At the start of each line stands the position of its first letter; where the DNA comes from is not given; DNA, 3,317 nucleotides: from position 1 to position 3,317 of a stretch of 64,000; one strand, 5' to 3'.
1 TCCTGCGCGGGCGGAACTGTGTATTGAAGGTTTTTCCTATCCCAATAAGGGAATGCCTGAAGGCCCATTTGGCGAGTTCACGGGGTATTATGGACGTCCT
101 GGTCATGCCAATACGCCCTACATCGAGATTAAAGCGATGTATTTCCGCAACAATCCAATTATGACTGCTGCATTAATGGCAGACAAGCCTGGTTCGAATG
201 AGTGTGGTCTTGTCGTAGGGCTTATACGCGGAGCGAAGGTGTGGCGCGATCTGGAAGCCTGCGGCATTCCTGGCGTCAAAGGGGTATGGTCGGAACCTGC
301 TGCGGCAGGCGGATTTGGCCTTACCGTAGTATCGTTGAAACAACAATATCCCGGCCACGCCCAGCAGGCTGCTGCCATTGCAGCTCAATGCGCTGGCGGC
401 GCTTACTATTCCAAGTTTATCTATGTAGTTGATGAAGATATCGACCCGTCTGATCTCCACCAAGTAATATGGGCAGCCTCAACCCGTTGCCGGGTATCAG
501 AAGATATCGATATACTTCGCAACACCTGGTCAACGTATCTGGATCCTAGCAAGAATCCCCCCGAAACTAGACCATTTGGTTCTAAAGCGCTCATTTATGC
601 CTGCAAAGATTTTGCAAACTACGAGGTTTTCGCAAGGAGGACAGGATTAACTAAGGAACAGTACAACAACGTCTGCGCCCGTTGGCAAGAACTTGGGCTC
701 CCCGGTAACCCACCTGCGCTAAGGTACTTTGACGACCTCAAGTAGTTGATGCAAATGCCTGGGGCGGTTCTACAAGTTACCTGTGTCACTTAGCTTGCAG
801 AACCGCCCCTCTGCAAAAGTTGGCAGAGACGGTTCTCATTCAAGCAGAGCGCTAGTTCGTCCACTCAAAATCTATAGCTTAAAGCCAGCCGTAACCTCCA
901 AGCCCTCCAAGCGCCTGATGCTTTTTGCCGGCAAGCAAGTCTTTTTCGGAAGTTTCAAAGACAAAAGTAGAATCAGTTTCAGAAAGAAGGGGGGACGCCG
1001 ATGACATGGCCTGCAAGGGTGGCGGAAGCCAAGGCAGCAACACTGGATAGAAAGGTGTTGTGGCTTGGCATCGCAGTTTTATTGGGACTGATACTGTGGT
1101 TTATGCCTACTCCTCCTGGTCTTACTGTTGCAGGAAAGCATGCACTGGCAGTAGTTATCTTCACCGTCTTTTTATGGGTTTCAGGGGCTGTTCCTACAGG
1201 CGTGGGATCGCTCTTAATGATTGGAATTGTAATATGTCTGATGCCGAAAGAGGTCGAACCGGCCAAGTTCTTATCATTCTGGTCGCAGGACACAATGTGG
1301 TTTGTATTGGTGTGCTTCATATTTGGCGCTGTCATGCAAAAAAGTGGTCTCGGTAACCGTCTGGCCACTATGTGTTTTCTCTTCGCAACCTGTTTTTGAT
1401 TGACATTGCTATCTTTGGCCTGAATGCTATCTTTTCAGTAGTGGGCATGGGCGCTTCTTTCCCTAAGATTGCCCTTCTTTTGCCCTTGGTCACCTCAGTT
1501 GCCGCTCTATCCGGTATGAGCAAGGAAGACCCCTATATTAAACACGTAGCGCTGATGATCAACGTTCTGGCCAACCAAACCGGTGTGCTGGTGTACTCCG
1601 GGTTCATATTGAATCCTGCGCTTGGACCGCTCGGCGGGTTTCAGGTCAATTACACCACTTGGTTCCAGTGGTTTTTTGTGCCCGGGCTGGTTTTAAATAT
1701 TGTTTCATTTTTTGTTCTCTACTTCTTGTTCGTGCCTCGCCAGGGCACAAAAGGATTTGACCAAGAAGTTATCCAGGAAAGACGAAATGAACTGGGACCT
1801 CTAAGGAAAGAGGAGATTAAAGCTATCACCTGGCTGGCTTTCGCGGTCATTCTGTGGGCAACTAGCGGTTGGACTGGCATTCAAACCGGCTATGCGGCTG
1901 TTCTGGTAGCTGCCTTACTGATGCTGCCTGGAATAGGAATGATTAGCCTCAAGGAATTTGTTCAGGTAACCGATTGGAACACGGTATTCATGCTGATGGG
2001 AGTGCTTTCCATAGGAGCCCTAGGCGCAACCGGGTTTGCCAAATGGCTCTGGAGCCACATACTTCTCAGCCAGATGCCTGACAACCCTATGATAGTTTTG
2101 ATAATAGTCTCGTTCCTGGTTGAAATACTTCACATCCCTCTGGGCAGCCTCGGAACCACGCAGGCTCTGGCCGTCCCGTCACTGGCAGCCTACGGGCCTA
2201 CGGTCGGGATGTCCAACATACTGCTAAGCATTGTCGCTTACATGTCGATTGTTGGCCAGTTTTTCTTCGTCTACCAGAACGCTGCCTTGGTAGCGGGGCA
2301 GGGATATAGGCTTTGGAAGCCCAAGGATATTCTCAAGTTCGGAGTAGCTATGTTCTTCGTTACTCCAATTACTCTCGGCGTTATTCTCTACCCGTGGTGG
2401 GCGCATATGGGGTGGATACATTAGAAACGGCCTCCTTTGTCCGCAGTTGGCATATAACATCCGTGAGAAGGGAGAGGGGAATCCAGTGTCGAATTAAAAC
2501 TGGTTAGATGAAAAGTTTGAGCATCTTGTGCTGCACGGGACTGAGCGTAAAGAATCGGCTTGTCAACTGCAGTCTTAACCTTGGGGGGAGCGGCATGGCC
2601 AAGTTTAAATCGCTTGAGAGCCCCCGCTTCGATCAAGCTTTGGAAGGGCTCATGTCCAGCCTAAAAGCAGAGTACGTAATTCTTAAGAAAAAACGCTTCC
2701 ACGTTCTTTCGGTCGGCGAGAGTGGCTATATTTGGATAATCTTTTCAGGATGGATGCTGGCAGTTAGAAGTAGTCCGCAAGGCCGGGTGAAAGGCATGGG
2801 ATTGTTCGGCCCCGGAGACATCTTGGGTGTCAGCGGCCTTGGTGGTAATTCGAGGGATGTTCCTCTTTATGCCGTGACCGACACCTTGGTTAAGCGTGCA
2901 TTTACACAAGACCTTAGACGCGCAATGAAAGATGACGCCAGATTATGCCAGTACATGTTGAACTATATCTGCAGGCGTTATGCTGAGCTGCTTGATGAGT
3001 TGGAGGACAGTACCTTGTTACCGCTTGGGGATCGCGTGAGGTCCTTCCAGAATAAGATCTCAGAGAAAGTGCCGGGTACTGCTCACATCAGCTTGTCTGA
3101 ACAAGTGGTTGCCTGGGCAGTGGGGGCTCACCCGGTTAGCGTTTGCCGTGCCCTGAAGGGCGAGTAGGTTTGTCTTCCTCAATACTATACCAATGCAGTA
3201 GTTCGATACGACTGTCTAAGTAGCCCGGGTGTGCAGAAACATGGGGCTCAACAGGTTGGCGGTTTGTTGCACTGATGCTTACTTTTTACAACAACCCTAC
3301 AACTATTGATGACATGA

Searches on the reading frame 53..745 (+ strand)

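Call 49: search_protein_families(library=pfam, proteins=[window:53-745:+], max_evalue=0.0001)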
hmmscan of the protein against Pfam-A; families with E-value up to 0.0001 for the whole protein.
window:53-745:+ (230 aa): 2 families
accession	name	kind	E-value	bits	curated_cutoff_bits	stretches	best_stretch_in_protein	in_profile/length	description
PF20696.2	UbiD_C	-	2.7e-30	105.4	24.2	1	55-183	4-127/127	3-octaprenyl-4-hydroxybenzoate carboxy-lyase C-terminal domain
PF01977.22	UbiD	-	7.7e-09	35.5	23.3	1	2-41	164-202/206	3-octaprenyl-4-hydroxybenzoate carboxy-lyase Rift-related domain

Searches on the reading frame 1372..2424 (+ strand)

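Call 49: search_protein_families(library=pfam, proteins=[window:1372-2424:+], max_evalue=0.0001)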
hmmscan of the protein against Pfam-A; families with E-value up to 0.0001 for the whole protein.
window:1372-2424:+ (350 aa): 1 family
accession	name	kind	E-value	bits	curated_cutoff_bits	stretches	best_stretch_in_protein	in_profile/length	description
PF00939.25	Na_sulph_symp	-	1e-20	74.6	27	1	36-348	149-471/472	Sodium:sulfate symporter transmembrane region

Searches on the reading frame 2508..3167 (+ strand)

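Call 49: search_protein_families(library=pfam, proteins=[window:2508-3167:+], max_evalue=0.0001)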
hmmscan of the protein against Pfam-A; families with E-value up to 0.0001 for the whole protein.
window:2508-3167:+ (219 aa): 1 family
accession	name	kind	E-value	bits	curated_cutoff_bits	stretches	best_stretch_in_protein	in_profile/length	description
PF00027.35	cNMP_binding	-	6.3e-07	29.7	27.5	1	68-142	12-88/89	Cyclic nucleotide-binding domain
